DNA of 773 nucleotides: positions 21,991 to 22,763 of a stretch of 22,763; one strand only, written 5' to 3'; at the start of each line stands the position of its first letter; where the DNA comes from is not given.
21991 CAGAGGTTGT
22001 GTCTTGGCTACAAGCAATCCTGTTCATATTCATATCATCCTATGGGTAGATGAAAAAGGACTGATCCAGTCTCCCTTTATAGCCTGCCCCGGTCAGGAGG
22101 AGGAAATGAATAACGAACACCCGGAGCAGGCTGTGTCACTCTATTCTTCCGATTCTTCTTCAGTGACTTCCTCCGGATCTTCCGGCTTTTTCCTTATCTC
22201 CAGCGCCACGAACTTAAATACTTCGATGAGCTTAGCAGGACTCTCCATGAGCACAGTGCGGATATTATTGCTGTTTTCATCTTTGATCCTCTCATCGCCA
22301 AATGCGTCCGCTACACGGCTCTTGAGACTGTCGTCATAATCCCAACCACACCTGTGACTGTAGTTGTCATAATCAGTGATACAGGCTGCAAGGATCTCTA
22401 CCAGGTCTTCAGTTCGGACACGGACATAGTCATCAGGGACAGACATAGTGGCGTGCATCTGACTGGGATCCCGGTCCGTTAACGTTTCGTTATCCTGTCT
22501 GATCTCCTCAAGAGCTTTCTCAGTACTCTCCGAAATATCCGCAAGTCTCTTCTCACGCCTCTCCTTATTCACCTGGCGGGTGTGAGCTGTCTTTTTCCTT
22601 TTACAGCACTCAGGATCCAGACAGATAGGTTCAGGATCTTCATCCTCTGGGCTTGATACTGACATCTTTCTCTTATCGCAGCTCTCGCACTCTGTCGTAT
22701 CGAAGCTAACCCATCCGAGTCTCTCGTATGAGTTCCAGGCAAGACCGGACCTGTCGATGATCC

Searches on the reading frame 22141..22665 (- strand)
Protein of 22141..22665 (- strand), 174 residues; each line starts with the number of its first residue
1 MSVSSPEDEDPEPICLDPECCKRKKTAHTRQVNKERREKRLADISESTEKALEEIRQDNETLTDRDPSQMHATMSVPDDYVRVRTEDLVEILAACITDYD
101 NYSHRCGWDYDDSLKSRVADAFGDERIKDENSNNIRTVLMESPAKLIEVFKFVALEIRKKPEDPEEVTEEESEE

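Call 3: search_protein_families(library=pfam, proteins=[window:22141-22665:-], max_evalue=0.01)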
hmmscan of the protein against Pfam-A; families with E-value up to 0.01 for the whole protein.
window:22141-22665:- (174 aa): 0 families

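Call 57: search_protein_families(library=phrogs, proteins=[window:22141-22665:-], max_evalue=0.001)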
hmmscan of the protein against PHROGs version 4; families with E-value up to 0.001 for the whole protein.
window:22141-22665:- (174 aa): 0 families

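Call 64: search_protein_families(library=pfam, proteins=[window:22141-22665:-], max_evalue=0.1)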
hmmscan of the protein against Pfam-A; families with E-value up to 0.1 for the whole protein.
window:22141-22665:- (174 aa): 0 families
